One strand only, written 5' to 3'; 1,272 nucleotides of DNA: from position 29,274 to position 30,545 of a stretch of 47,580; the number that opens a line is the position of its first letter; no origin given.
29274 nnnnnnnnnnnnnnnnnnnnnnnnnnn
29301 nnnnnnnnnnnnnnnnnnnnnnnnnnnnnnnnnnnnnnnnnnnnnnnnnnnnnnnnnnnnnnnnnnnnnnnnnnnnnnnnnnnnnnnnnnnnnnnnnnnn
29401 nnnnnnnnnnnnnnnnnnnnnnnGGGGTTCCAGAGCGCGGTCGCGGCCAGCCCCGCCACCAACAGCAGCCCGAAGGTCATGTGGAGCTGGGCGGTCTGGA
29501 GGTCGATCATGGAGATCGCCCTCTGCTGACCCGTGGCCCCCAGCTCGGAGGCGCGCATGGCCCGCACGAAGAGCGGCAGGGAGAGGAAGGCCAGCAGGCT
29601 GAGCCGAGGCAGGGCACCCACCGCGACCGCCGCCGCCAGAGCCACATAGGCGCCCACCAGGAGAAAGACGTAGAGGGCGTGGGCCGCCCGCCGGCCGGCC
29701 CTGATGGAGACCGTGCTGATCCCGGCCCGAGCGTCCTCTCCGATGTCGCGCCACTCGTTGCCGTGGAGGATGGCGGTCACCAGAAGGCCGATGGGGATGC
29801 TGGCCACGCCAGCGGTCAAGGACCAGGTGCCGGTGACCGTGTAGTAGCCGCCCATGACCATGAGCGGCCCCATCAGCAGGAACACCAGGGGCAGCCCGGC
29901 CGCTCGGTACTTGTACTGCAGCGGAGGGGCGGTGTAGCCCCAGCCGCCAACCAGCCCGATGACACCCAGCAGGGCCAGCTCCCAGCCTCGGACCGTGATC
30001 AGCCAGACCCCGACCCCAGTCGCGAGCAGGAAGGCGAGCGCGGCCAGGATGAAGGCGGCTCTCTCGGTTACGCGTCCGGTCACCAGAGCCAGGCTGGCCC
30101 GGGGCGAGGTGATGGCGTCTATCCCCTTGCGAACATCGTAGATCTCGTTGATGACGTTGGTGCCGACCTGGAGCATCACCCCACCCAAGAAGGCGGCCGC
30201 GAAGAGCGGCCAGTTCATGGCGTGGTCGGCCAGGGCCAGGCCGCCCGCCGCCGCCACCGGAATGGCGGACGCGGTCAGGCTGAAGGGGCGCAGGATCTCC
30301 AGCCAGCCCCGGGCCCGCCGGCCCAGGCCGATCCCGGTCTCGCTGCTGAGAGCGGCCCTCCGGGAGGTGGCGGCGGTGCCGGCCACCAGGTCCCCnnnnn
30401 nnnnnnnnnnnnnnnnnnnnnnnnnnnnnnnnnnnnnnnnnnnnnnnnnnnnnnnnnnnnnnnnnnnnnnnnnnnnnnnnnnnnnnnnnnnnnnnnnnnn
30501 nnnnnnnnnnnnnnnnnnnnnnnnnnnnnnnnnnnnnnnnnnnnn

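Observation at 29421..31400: An LLM (F420-type luciferase-like oxidoreductase) is fused to a UbiA/MenA-like membrane prenyltransferase.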

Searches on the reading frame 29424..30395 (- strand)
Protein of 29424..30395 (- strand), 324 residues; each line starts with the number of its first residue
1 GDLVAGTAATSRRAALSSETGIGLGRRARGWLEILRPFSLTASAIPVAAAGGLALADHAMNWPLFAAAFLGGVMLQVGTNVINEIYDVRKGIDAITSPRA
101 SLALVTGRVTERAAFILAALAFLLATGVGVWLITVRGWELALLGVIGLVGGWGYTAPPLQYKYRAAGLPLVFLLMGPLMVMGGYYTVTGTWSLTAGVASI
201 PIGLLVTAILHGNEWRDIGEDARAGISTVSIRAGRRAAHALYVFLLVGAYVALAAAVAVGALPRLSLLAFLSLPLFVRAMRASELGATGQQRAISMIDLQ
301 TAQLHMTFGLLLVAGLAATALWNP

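Call 18: search_solved_structures(query=window:29424-30395:-, max_evalue=0.01, show_alignments=3)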
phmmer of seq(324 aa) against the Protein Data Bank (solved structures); distinct sequences matched with E-value up to 0.01: 1.
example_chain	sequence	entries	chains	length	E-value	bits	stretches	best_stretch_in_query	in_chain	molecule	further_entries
8djk_B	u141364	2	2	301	5.4e-22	81.7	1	29-317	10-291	UbiA prenyltransferase domain-containing protein 1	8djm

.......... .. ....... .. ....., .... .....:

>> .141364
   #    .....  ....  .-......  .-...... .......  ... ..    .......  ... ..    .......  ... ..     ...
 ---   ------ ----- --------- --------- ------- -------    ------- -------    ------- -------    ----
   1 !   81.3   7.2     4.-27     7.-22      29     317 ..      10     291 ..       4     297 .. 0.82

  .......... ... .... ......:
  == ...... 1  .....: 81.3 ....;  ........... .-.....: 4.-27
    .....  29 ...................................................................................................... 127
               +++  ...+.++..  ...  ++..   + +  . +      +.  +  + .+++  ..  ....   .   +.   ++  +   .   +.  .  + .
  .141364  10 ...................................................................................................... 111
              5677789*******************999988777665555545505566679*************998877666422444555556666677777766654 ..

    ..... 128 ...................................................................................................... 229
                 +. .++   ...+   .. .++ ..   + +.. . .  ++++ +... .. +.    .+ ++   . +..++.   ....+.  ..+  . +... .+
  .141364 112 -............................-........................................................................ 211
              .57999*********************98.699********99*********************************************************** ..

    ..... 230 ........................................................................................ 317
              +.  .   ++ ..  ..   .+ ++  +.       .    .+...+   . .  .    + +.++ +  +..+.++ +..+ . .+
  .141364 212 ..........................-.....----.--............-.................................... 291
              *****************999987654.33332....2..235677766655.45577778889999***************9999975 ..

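Call 27: search_protein_representatives(protein=window:29424-30368:-)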
Query: 315 residues. Proteins with E-value up to 0.001 (for the whole library): 7081; up to 1e-10: 3382; up to 1e-30: 283. The best 150 are listed.
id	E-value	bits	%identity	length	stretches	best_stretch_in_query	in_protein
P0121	5.3e-121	420.0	68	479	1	16-312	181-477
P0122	2.3e-103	362.1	59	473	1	12-311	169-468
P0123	2.2e-102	358.9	59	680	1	16-313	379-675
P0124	4.4e-98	344.8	61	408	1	17-309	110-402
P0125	5.4e-83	295.2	59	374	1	12-311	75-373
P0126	5.1e-77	275.6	60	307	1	51-273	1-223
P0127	1.8e-74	267.2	61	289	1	15-232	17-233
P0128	1.5e-70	254.3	48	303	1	18-306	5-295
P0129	8.0e-67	242.1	48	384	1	17-305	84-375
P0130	6.7e-61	222.7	47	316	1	19-311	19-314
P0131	1.2e-60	221.9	59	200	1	118-312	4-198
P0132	6.2e-60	219.5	59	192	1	123-308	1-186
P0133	2.8e-59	217.4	41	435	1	17-309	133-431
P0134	3.4e-58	213.8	43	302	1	21-307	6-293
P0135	1.2e-57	212.0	42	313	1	20-305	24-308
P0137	1.1e-56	208.8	45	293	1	20-310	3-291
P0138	1.8e-56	208.1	41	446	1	15-312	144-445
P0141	2.4e-54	201.1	41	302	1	22-308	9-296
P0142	1.0e-53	199.0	39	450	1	20-311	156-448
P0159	1.8e-48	181.9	39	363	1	19-310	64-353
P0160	1.9e-48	181.8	39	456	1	17-309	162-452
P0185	1.2e-44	169.2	38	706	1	20-306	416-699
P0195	1.0e-42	162.9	35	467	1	17-310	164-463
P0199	2.2e-42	161.8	40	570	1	21-309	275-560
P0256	3.2e-37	144.9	39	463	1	18-308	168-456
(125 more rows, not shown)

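Call 28: search_protein_families(library=ncbifam, proteins=[P0128, P0130, P0134, P0135, P0137, P0141, P0133, P0138, P0185, P0199], max_evalue=1e-10)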
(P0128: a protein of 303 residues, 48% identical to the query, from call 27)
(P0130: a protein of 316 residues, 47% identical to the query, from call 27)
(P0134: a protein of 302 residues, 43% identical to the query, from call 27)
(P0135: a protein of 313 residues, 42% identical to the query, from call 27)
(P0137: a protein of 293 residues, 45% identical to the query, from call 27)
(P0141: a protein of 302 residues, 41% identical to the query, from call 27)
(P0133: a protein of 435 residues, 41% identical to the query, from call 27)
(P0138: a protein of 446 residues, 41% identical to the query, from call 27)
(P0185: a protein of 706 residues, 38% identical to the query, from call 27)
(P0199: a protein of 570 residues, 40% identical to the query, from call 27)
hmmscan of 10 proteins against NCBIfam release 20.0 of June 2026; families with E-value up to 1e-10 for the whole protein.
P0128 (303 aa): 15 families
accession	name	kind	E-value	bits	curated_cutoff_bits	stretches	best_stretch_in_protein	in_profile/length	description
NF004749.0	PRK06080.1-1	equivalog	4.7e-54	183.6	277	1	5-300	18-309/311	1,4-dihydroxy-2-naphthoate polyprenyltransferase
NF004751.0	PRK06080.1-3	equivalog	1.6e-52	178.9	264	1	4-298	8-295/296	1,4-dihydroxy-2-naphthoate polyprenyltransferase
NF004617.0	PRK05951.1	equivalog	6.2e-49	166.8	239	1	12-299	20-300/306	prenyltransferase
TIGR02235.1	menA_cyano-plnt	equivalog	1.3e-33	116.6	225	1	9-297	2-284/285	2-carboxy-1,4-naphthoquinone phytyltransferase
NF009926.0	PRK13387.1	equivalog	1.9e-33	115.9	316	1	9-299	6-314/317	1,4-dihydroxy-2-naphthoate polyprenyltransferase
TIGR00751.1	menA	equivalog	9.9e-32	110.5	102.15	1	16-294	3-283/284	1,4-dihydroxy-2-naphthoate octaprenyltransferase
NF004750.0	PRK06080.1-2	equivalog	3.5e-31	108.6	346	1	3-297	3-299/301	1,4-dihydroxy-2-naphthoate polyprenyltransferase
NF004753.0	PRK06080.1-5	equivalog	4.1e-31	108.3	555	1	10-298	15-305/312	1,4-dihydroxy-2-naphthoate polyprenyltransferase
NF004754.0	PRK06080.1-6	equivalog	2.4e-26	92.8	522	1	5-288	8-297/308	1,4-dihydroxy-2-naphthoate polyprenyltransferase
NF004752.0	PRK06080.1-4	subfamily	1.5e-20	74.1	289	1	19-258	16-263/300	1,4-dihydroxy-2-naphthoate polyprenyltransferase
NF009523.0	PRK12884.1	equivalog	1.2e-15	57.4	269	1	5-252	3-236/279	prenyltransferase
NF009058.0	PRK12392.1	subfamily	2.3e-15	56.5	494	1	5-249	13-255/333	bacteriochlorophyll c synthase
TIGR01476.1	chlor_syn_BchG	subfamily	1.5e-13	50.9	212.3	1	9-251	3-241/283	(bacterio)chlorophyll synthase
NF005742.0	PRK07566.1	equivalog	2.8e-12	46.4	313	1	6-252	28-271/315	chlorophyll synthase ChlG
NF009521.0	PRK12882.1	equivalog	4.4e-12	45.8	296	1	6-300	5-277/280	geranylgeranylglycerol-phosphate geranylgeranyltransferase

P0130 (316 aa): 10 families
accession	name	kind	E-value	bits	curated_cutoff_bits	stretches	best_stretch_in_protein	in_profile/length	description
NF004751.0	PRK06080.1-3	equivalog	3.9e-49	167.8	264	1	19-312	10-295/296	1,4-dihydroxy-2-naphthoate polyprenyltransferase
NF004749.0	PRK06080.1-1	equivalog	2e-43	148.7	277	1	18-313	18-308/311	1,4-dihydroxy-2-naphthoate polyprenyltransferase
TIGR02235.1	menA_cyano-plnt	equivalog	3.2e-34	118.5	225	1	22-310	2-283/285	2-carboxy-1,4-naphthoquinone phytyltransferase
NF004617.0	PRK05951.1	equivalog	3.3e-34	118.4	239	1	26-308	21-295/306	prenyltransferase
NF004750.0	PRK06080.1-2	equivalog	2.4e-30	105.9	346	1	19-305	6-297/301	1,4-dihydroxy-2-naphthoate polyprenyltransferase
TIGR00751.1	menA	equivalog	2.1e-28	99.6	102.15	1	27-306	1-281/284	1,4-dihydroxy-2-naphthoate octaprenyltransferase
NF009926.0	PRK13387.1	equivalog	3.4e-27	95.4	316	1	21-312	5-313/317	1,4-dihydroxy-2-naphthoate polyprenyltransferase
NF004753.0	PRK06080.1-5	equivalog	3.9e-27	95.3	555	1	20-279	12-275/312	1,4-dihydroxy-2-naphthoate polyprenyltransferase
NF004754.0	PRK06080.1-6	equivalog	2.5e-23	82.9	522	1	20-249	10-243/308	1,4-dihydroxy-2-naphthoate polyprenyltransferase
NF004752.0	PRK06080.1-4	subfamily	8.3e-11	42.1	289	0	31-268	15-258/300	1,4-dihydroxy-2-naphthoate polyprenyltransferase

P0134 (302 aa): 10 families
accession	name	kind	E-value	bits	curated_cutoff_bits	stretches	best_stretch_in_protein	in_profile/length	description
NF004751.0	PRK06080.1-3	equivalog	1.8e-55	188.6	264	1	1-293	7-293/296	1,4-dihydroxy-2-naphthoate polyprenyltransferase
NF004749.0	PRK06080.1-1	equivalog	1.3e-54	185.4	277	1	3-298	18-310/311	1,4-dihydroxy-2-naphthoate polyprenyltransferase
NF004617.0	PRK05951.1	equivalog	6.9e-39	133.8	239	1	11-297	21-301/306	prenyltransferase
TIGR00751.1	menA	equivalog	2.8e-36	125.4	102.15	1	12-265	1-260/284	1,4-dihydroxy-2-naphthoate octaprenyltransferase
NF004750.0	PRK06080.1-2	equivalog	2.7e-35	122.2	346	1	3-276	5-285/301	1,4-dihydroxy-2-naphthoate polyprenyltransferase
NF009926.0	PRK13387.1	equivalog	3.1e-35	121.8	316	1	3-296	2-314/317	1,4-dihydroxy-2-naphthoate polyprenyltransferase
TIGR02235.1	menA_cyano-plnt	equivalog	1e-34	120.1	225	1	6-293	1-283/285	2-carboxy-1,4-naphthoquinone phytyltransferase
NF004753.0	PRK06080.1-5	equivalog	1.2e-29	103.6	555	1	6-301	13-311/312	1,4-dihydroxy-2-naphthoate polyprenyltransferase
NF004754.0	PRK06080.1-6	equivalog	2.1e-24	86.5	522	1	5-297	10-305/308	1,4-dihydroxy-2-naphthoate polyprenyltransferase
NF004752.0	PRK06080.1-4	subfamily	2.4e-17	63.6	289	1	7-261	6-268/300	1,4-dihydroxy-2-naphthoate polyprenyltransferase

P0135 (313 aa): 10 families
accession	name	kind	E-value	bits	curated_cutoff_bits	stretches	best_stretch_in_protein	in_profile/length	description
NF004749.0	PRK06080.1-1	equivalog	3e-60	204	277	1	26-308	22-303/311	1,4-dihydroxy-2-naphthoate polyprenyltransferase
NF004751.0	PRK06080.1-3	equivalog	1.6e-59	201.9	264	1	25-308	12-291/296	1,4-dihydroxy-2-naphthoate polyprenyltransferase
NF009926.0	PRK13387.1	equivalog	8.5e-41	140.1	316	1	27-307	7-308/317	1,4-dihydroxy-2-naphthoate polyprenyltransferase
NF004753.0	PRK06080.1-5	equivalog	2.5e-38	132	555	1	28-306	16-299/312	1,4-dihydroxy-2-naphthoate polyprenyltransferase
NF004750.0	PRK06080.1-2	equivalog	7.6e-37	127.2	346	1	24-303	7-291/301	1,4-dihydroxy-2-naphthoate polyprenyltransferase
TIGR00751.1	menA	equivalog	1.4e-34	119.9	102.15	1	31-306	1-281/284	1,4-dihydroxy-2-naphthoate octaprenyltransferase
NF004617.0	PRK05951.1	equivalog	1.1e-32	113.4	239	1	31-309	22-296/306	prenyltransferase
TIGR02235.1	menA_cyano-plnt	equivalog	2.2e-31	109.2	225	1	25-308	1-281/285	2-carboxy-1,4-naphthoquinone phytyltransferase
NF004754.0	PRK06080.1-6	equivalog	1.5e-30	106.7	522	1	26-308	12-299/308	1,4-dihydroxy-2-naphthoate polyprenyltransferase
NF004752.0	PRK06080.1-4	subfamily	2.5e-24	86.4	289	1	36-268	16-256/300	1,4-dihydroxy-2-naphthoate polyprenyltransferase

P0137 (293 aa): 10 families
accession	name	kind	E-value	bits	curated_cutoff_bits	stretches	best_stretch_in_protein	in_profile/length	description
NF004751.0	PRK06080.1-3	equivalog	1.7e-45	155.9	264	1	3-288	11-293/296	1,4-dihydroxy-2-naphthoate polyprenyltransferase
NF004749.0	PRK06080.1-1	equivalog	2.9e-42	144.9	277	1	3-288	20-305/311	1,4-dihydroxy-2-naphthoate polyprenyltransferase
TIGR02235.1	menA_cyano-plnt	equivalog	5.6e-33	114.4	225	1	5-289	2-284/285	2-carboxy-1,4-naphthoquinone phytyltransferase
NF004617.0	PRK05951.1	equivalog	4.4e-30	104.8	239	1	9-287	21-296/306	prenyltransferase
NF009926.0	PRK13387.1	equivalog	5.5e-28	98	316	2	2-155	3-156/317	1,4-dihydroxy-2-naphthoate polyprenyltransferase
NF004753.0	PRK06080.1-5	equivalog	8.2e-28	97.5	555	1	3-288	12-303/312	1,4-dihydroxy-2-naphthoate polyprenyltransferase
NF004750.0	PRK06080.1-2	equivalog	1.4e-27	96.8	346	1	2-288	6-298/301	1,4-dihydroxy-2-naphthoate polyprenyltransferase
TIGR00751.1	menA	equivalog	1.5e-26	93.5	102.15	1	10-287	1-284/284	1,4-dihydroxy-2-naphthoate octaprenyltransferase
NF004754.0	PRK06080.1-6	equivalog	3.5e-17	62.7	522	1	3-288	10-301/308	1,4-dihydroxy-2-naphthoate polyprenyltransferase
NF004752.0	PRK06080.1-4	subfamily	6.1e-16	58.9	289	1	15-256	16-264/300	1,4-dihydroxy-2-naphthoate polyprenyltransferase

P0141 (302 aa): 10 families
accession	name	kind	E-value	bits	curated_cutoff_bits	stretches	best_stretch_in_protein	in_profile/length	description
NF004749.0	PRK06080.1-1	equivalog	4.3e-67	226.5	277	1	7-300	20-310/311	1,4-dihydroxy-2-naphthoate polyprenyltransferase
NF004751.0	PRK06080.1-3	equivalog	3.1e-58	197.7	264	1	8-297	12-295/296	1,4-dihydroxy-2-naphthoate polyprenyltransferase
NF009926.0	PRK13387.1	equivalog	7.8e-46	156.6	316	1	8-300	5-316/317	1,4-dihydroxy-2-naphthoate polyprenyltransferase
NF004617.0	PRK05951.1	equivalog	1.8e-43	148.8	239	1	10-298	18-300/306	prenyltransferase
NF004753.0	PRK06080.1-5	equivalog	1.5e-39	136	555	1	7-298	12-306/312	1,4-dihydroxy-2-naphthoate polyprenyltransferase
TIGR02235.1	menA_cyano-plnt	equivalog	8.5e-39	133.5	225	1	8-296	1-284/285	2-carboxy-1,4-naphthoquinone phytyltransferase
TIGR00751.1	menA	equivalog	3.6e-33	115.2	102.15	1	20-292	7-282/284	1,4-dihydroxy-2-naphthoate octaprenyltransferase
NF004752.0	PRK06080.1-4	subfamily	5e-32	111.7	289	1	13-266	10-270/300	1,4-dihydroxy-2-naphthoate polyprenyltransferase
NF004750.0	PRK06080.1-2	equivalog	2.5e-31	109.1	346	1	5-292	5-295/301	1,4-dihydroxy-2-naphthoate polyprenyltransferase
NF004754.0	PRK06080.1-6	equivalog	2.5e-20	73.1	522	1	8-299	11-305/308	1,4-dihydroxy-2-naphthoate polyprenyltransferase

P0133 (435 aa): 10 families
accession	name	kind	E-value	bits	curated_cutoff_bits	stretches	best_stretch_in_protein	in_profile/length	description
NF004749.0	PRK06080.1-1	equivalog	4.9e-58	196.7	277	1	136-433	20-309/311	1,4-dihydroxy-2-naphthoate polyprenyltransferase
NF004751.0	PRK06080.1-3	equivalog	7.3e-57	193.2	264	1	132-430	7-294/296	1,4-dihydroxy-2-naphthoate polyprenyltransferase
NF004617.0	PRK05951.1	equivalog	9.5e-40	136.6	239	1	139-428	18-296/306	prenyltransferase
TIGR00751.1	menA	equivalog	1.4e-35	123.1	102.15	1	143-424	1-280/284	1,4-dihydroxy-2-naphthoate octaprenyltransferase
NF004753.0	PRK06080.1-5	equivalog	5.9e-34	117.7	555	1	137-431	13-305/312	1,4-dihydroxy-2-naphthoate polyprenyltransferase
NF009926.0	PRK13387.1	equivalog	2.2e-33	115.7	316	1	140-429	8-311/317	1,4-dihydroxy-2-naphthoate polyprenyltransferase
TIGR02235.1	menA_cyano-plnt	equivalog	2.7e-33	115.5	225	1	138-430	2-284/285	2-carboxy-1,4-naphthoquinone phytyltransferase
NF004750.0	PRK06080.1-2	equivalog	8.2e-33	114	346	1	137-427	8-296/301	1,4-dihydroxy-2-naphthoate polyprenyltransferase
NF004754.0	PRK06080.1-6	equivalog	3e-28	99.1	522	1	135-429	9-301/308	1,4-dihydroxy-2-naphthoate polyprenyltransferase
NF004752.0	PRK06080.1-4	subfamily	2.2e-26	93.2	289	1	148-425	16-292/300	1,4-dihydroxy-2-naphthoate polyprenyltransferase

P0138 (446 aa): 10 families
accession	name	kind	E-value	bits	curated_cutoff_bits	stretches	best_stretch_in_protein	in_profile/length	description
NF004749.0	PRK06080.1-1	equivalog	8.2e-54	182.8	277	1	147-445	18-310/311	1,4-dihydroxy-2-naphthoate polyprenyltransferase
NF004751.0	PRK06080.1-3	equivalog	1.4e-51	175.8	264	1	147-442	9-295/296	1,4-dihydroxy-2-naphthoate polyprenyltransferase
NF004617.0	PRK05951.1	equivalog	9.9e-47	159.5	239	1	155-445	21-302/306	prenyltransferase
NF004753.0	PRK06080.1-5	equivalog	2.1e-35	122.4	555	1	150-445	13-308/312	1,4-dihydroxy-2-naphthoate polyprenyltransferase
TIGR00751.1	menA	equivalog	7.6e-33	114.2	102.15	1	156-417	1-265/284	1,4-dihydroxy-2-naphthoate octaprenyltransferase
TIGR02235.1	menA_cyano-plnt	equivalog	8.1e-32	110.7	225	1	150-441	1-284/285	2-carboxy-1,4-naphthoquinone phytyltransferase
NF009926.0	PRK13387.1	equivalog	2.9e-30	105.5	316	1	155-444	10-315/317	1,4-dihydroxy-2-naphthoate polyprenyltransferase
NF004750.0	PRK06080.1-2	equivalog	5.4e-29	101.5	346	1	147-440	5-298/301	1,4-dihydroxy-2-naphthoate polyprenyltransferase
NF004752.0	PRK06080.1-4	subfamily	7.4e-23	81.6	289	1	160-418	15-278/300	1,4-dihydroxy-2-naphthoate polyprenyltransferase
NF004754.0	PRK06080.1-6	equivalog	9.9e-22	77.7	522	1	149-443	10-304/308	1,4-dihydroxy-2-naphthoate polyprenyltransferase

P0185 (706 aa): 13 families
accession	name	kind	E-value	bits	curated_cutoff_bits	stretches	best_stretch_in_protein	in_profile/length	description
NF004749.0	PRK06080.1-1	equivalog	1.2e-43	149.4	277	1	415-702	19-307/311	1,4-dihydroxy-2-naphthoate polyprenyltransferase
NF004751.0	PRK06080.1-3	equivalog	7.9e-42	143.8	264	1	414-699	9-292/296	1,4-dihydroxy-2-naphthoate polyprenyltransferase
NF004617.0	PRK05951.1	equivalog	6.9e-37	127.2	239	1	422-703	21-300/306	prenyltransferase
TIGR03169.1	Nterm_to_SelD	hypoth_equivalog_domain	5.4e-31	108.2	310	1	9-341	2-321/365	pyridine nucleotide-disulfide oxidoreductase family protein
NF004753.0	PRK06080.1-5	equivalog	5e-26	91.6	555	1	416-700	12-303/312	1,4-dihydroxy-2-naphthoate polyprenyltransferase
NF009926.0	PRK13387.1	equivalog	1.6e-25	89.8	316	1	422-701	10-312/317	1,4-dihydroxy-2-naphthoate polyprenyltransferase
TIGR00751.1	menA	equivalog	1.4e-24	87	102.15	1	424-677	2-259/284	1,4-dihydroxy-2-naphthoate octaprenyltransferase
NF004750.0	PRK06080.1-2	equivalog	1.7e-24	86.7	346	1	415-659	6-257/301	1,4-dihydroxy-2-naphthoate polyprenyltransferase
TIGR02235.1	menA_cyano-plnt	equivalog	2e-19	70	225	1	418-668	2-250/285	2-carboxy-1,4-naphthoquinone phytyltransferase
NF004754.0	PRK06080.1-6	equivalog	1.7e-17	63.8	522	1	417-644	11-244/308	1,4-dihydroxy-2-naphthoate polyprenyltransferase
NF004752.0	PRK06080.1-4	subfamily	1.4e-13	51.2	289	1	428-663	16-260/300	1,4-dihydroxy-2-naphthoate polyprenyltransferase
TIGR04369.1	fusion_not_SelD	hypoth_equivalog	2e-13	49.4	700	0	27-177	20-171/701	oxidoreductase/SelD-related fusion protein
TIGR03385.1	CoA_CoA_reduc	equivalog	7.6e-11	41.4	578.8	0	8-169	1-170/439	CoA-disulfide reductase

P0199 (570 aa): 15 families
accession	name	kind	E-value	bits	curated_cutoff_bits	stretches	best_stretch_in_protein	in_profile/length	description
NF004751.0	PRK06080.1-3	equivalog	2e-71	241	264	1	276-558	13-293/296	1,4-dihydroxy-2-naphthoate polyprenyltransferase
NF004749.0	PRK06080.1-1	equivalog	2.2e-69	234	277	1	269-562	16-309/311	1,4-dihydroxy-2-naphthoate polyprenyltransferase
TIGR00751.1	menA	equivalog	1e-48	166.3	102.15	1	282-547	3-274/284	1,4-dihydroxy-2-naphthoate octaprenyltransferase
NF009926.0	PRK13387.1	equivalog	1.6e-44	152.3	316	1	281-558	12-311/317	1,4-dihydroxy-2-naphthoate polyprenyltransferase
NF004753.0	PRK06080.1-5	equivalog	2.5e-43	148.4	555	1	276-566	15-311/312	1,4-dihydroxy-2-naphthoate polyprenyltransferase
NF004750.0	PRK06080.1-2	equivalog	4.2e-43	147.8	346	1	275-553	8-293/301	1,4-dihydroxy-2-naphthoate polyprenyltransferase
NF004617.0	PRK05951.1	equivalog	9.7e-37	126.7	239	1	276-557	18-296/306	prenyltransferase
TIGR02235.1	menA_cyano-plnt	equivalog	1.8e-36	125.9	225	1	276-559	2-284/285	2-carboxy-1,4-naphthoquinone phytyltransferase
NF008470.0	PRK11365.1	equivalog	2.3e-33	115.7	347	1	11-258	9-254/263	aliphatic sulfonate ABC transporter permease SsuC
NF004754.0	PRK06080.1-6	equivalog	3.6e-32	112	522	1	275-552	11-295/308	1,4-dihydroxy-2-naphthoate polyprenyltransferase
NF004752.0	PRK06080.1-4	subfamily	6.3e-31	108.1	289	1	286-520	17-259/300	1,4-dihydroxy-2-naphthoate polyprenyltransferase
NF007545.0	PRK10160.1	equivalog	1.6e-26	93.4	342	1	15-256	26-270/275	taurine ABC transporter permease TauC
NF040733.1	ABC_perm_U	equivalog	4.1e-26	92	295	1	12-256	7-248/251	ABC transporter permease subunit SaoP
TIGR01183.1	ntrB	equivalog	6.8e-18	65.1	209.05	1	60-247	15-200/202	nitrate ABC transporter permease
NF009523.0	PRK12884.1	equivalog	1.2e-11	44.4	269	1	287-544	19-255/279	prenyltransferase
